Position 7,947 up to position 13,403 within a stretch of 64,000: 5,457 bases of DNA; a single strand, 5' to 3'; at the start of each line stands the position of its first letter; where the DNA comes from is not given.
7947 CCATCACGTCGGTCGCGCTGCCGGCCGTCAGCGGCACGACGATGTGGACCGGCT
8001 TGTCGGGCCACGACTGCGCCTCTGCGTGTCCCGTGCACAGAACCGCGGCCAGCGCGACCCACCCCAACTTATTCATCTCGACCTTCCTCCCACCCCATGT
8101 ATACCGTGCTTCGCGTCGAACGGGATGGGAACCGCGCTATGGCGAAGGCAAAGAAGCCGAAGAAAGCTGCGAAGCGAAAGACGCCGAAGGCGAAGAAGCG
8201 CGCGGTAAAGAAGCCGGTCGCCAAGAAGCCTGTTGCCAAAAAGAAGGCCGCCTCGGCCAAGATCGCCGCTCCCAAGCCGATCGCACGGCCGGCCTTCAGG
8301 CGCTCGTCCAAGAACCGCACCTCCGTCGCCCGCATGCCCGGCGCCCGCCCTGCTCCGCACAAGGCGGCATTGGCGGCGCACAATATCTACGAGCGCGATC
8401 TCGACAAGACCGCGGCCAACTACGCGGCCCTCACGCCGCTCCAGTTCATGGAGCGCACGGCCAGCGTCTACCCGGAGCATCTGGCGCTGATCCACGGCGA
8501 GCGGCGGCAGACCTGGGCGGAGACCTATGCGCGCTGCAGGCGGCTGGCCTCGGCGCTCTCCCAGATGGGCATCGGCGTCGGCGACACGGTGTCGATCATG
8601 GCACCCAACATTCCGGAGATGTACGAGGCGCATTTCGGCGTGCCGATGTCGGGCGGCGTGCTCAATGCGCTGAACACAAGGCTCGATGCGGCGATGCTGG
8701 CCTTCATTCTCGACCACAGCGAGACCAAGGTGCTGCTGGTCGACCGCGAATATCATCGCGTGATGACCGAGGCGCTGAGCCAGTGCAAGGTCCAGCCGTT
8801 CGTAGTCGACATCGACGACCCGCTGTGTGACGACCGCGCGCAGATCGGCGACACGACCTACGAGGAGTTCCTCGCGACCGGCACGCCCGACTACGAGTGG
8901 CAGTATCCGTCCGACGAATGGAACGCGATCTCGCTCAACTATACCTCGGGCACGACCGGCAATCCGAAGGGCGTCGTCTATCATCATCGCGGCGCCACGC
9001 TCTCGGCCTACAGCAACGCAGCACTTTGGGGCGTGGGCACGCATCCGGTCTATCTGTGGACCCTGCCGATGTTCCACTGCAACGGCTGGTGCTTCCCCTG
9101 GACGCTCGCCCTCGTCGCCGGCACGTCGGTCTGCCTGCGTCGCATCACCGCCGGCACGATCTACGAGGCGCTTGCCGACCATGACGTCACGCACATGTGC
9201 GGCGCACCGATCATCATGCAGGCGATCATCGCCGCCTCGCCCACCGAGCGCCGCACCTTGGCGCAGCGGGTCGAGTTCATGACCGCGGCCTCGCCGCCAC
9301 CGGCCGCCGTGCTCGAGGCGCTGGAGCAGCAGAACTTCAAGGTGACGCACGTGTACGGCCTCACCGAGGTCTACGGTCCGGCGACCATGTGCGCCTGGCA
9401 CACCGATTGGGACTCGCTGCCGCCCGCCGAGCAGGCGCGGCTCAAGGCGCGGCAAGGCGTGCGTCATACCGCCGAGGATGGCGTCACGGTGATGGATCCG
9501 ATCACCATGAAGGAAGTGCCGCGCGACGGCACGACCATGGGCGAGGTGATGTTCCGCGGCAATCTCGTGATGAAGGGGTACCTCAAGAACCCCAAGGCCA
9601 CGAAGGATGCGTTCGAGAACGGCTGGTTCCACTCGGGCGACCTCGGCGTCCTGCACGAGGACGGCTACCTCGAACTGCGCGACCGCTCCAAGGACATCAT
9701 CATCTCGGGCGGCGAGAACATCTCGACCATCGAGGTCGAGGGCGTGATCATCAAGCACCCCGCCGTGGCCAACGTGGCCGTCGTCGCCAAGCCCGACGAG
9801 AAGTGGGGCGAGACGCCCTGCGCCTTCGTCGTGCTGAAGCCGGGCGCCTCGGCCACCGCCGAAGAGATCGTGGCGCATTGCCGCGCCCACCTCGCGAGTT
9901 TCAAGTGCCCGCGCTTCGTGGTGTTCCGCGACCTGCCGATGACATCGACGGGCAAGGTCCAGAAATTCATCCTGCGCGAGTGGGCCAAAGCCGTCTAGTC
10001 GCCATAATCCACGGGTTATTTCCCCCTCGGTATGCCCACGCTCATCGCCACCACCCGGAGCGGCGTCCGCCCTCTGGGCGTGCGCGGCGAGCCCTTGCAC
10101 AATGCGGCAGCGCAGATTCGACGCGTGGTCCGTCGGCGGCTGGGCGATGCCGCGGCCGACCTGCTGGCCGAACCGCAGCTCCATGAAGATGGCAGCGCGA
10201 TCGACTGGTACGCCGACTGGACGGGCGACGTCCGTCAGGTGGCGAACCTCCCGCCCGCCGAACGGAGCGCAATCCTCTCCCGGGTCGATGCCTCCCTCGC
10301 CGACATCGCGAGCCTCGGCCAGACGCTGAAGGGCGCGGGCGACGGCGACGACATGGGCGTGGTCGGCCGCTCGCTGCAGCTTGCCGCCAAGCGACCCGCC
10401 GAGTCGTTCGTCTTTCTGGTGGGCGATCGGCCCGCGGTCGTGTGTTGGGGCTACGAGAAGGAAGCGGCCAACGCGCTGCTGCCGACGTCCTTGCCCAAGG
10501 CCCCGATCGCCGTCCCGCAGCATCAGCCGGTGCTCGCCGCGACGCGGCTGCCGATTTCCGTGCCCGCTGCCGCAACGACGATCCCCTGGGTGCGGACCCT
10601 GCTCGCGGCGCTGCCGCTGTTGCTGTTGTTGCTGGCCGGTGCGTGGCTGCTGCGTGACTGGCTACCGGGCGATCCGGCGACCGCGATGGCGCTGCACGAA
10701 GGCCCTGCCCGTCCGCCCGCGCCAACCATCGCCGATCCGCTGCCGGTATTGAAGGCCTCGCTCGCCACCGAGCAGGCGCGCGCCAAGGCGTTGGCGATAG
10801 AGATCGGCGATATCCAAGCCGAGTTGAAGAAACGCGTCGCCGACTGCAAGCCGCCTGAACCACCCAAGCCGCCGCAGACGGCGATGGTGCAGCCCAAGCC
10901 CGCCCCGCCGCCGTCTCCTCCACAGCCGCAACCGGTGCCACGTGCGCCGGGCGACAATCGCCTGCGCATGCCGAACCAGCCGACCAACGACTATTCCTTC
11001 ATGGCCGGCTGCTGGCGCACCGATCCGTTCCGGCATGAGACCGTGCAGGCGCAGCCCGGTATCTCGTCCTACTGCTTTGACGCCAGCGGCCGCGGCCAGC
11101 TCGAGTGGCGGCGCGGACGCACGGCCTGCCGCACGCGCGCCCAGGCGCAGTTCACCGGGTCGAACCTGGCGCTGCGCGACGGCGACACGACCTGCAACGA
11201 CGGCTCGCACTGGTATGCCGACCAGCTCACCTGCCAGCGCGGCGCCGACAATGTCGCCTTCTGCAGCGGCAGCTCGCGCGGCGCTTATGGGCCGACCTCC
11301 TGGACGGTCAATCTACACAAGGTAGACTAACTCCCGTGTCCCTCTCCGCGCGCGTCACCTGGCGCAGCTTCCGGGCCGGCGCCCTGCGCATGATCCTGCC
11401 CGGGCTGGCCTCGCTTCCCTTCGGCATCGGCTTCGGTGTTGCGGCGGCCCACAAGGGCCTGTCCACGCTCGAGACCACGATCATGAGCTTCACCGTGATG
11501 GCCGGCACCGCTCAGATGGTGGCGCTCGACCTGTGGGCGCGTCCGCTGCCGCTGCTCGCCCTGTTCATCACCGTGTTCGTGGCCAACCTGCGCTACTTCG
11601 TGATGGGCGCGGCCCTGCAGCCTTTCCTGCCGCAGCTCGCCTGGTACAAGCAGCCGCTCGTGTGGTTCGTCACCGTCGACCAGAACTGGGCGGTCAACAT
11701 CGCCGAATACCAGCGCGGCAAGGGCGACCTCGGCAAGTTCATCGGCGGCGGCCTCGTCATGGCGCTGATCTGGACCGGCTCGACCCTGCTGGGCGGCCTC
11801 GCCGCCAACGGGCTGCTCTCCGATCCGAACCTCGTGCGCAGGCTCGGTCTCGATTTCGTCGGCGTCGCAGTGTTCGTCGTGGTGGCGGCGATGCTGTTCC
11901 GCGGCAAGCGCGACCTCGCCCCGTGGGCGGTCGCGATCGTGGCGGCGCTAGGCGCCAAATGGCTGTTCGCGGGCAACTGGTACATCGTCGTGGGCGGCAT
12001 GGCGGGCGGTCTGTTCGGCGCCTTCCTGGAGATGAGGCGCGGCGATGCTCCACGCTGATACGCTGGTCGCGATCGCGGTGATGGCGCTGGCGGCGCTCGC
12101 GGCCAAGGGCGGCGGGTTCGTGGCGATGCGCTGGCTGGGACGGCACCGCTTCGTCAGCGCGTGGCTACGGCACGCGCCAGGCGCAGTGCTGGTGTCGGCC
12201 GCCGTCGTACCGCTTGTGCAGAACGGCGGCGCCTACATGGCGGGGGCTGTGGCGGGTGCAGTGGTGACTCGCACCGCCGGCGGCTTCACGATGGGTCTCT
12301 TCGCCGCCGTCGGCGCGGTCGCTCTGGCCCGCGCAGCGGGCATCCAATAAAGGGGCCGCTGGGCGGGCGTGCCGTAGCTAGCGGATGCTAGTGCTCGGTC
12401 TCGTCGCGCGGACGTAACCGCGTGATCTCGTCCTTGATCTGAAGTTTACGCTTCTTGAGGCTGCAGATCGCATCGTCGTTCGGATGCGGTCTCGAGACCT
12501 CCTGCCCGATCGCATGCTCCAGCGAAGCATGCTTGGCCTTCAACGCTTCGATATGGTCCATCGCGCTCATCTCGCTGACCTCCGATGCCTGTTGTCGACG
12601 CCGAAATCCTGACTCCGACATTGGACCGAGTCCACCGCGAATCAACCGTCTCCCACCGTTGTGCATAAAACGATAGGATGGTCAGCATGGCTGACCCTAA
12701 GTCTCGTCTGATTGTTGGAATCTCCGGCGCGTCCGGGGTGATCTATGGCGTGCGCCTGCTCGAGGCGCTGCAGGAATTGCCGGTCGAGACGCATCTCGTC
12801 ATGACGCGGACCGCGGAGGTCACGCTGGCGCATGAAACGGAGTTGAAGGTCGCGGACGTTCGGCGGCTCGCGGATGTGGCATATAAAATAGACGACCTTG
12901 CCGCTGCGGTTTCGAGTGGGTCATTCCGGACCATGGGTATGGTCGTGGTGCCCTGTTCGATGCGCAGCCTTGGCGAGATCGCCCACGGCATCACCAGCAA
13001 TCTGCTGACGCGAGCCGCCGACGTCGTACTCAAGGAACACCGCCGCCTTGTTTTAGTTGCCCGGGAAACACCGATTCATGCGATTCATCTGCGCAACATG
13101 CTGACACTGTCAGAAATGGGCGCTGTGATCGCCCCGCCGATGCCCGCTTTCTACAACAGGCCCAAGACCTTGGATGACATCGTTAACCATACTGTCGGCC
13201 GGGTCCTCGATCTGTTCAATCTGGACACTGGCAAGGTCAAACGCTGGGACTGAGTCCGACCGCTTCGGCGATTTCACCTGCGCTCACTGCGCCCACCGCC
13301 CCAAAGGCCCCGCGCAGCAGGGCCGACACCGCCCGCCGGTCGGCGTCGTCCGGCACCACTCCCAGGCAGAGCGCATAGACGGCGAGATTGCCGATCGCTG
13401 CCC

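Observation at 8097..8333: Histone-H1/AlgP-like KAKKP repeat tract fused in frame to an acyl-CoA synthetase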

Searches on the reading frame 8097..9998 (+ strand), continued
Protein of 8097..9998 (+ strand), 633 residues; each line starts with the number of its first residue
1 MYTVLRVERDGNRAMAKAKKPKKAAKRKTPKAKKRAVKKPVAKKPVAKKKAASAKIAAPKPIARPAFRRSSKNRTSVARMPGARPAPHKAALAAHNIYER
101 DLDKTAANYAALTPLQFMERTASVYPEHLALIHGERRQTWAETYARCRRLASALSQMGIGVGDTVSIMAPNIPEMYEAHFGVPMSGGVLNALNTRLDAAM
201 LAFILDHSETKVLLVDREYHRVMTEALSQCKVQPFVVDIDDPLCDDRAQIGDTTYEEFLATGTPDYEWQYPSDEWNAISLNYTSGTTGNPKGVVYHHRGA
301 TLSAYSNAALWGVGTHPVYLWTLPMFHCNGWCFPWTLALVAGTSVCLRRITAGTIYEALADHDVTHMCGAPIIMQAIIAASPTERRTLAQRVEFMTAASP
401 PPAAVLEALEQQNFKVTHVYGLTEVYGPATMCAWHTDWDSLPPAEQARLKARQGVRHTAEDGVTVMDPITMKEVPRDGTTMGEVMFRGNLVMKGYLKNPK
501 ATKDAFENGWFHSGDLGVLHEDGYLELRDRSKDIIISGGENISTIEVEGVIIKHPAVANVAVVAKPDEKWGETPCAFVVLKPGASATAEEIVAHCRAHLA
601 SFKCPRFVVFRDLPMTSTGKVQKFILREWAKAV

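Call 57: predict_structure(alignment_id=A2)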
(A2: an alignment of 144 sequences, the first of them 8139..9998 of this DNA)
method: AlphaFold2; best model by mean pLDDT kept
length: 619 residues; sequences in the alignment: 144
mean_pLDDT: 65.1   pTM: 0.55
mean pLDDT of the five models: 65.1, 63.9, 62.6, 62.5, 61.4
residues with pLDDT >= 90: 122; 70-90: 180; 50-70: 99; < 50: 218
segments of 3 or more residues with pLDDT < 50: 1-25, 27-97, 260-299, 309-325, 384-386, 405-420, 437-447, 474-485, 490-493, 516-527, 602-605
pLDDT, mean of each block of 10 residues (from residue 1): 45 36 35 37 33 31 28 38 40 49 81 90 93 96 89 88 87 80 79 88 93 94 92 88 95 74 41 27 25 37 67 43 61 83 91 71 85 87 56 79 48 31 66 48 44 75 80 44 43 52 65 49 46 82 87 66 93 95 76 87 51 77
secondary structure, 60 per line:
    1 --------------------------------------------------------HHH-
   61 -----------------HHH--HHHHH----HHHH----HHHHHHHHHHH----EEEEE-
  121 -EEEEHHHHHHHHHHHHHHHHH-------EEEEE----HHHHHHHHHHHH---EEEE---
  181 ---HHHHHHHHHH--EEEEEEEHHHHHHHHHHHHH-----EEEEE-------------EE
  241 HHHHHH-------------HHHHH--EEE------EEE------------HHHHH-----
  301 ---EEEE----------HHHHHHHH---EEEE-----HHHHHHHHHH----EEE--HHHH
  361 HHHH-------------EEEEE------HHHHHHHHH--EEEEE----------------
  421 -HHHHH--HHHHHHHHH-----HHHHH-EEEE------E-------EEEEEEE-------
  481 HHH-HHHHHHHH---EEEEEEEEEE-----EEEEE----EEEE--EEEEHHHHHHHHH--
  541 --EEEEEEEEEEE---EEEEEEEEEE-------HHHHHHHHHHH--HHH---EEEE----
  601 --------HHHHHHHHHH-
elements in order: H83-87 H92-95 H100-110 E115-119 E122-125 H126-142 E150-154 H159-170 E174-177 H184-193 E196-202 H203-215 E221-225 H241-246 H260-264 E267-269 E276-278 H291-295 E304-307 H318-325 E329-332 H338-347 E352-354 H357-364 E378-382 H389-397 E400-404 H422-426 H429-437 H443-447 E449-452 E467-473 H485-492 E496-505 E511-515 E520-523 E526-529 H530-538 E543-553 E557-566 H574-584 E593-596 H609-618

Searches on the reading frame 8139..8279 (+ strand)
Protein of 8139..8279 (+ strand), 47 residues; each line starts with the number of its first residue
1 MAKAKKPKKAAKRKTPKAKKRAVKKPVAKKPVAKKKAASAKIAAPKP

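Call 45: find_homologous_proteins(query=window:8139-8279:+, max_evalue=10)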
Query seq(47 aa): 4 candidates shared short words with the query, none scored E <= 10.

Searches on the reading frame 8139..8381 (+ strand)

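Call 35: search_protein_families(library=pfam, proteins=[window:8139-8381:+], max_evalue=10)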
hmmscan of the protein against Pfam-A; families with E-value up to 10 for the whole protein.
window:8139-8381:+ (81 aa): 1 family
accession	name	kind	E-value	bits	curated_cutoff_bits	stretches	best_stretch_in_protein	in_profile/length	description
PF07382.16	HC2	-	0.22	12.1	40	1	4-73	20-146/194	Histone H1-like nucleoprotein HC2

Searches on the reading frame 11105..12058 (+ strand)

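Call 42: search_protein_families(library=pfam, proteins=[window:11105-12058:+], max_evalue=0.0001)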
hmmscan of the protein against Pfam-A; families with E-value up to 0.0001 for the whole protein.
window:11105-12058:+ (317 aa): 1 family
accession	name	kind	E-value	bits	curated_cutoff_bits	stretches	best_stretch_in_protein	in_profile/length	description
PF03591.19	AzlC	-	1e-31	110.6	32.1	1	101-235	4-135/137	AzlC protein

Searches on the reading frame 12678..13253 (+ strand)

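Call 42: search_protein_families(library=pfam, proteins=[window:12678-13253:+], max_evalue=0.0001)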
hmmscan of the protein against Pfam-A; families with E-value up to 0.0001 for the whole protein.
window:12678-13253:+ (191 aa): 1 family
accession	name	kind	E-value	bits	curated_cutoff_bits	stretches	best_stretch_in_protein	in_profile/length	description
PF02441.25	Flavoprotein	-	5.1e-47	159.9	22.7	1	10-179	2-161/162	Flavoprotein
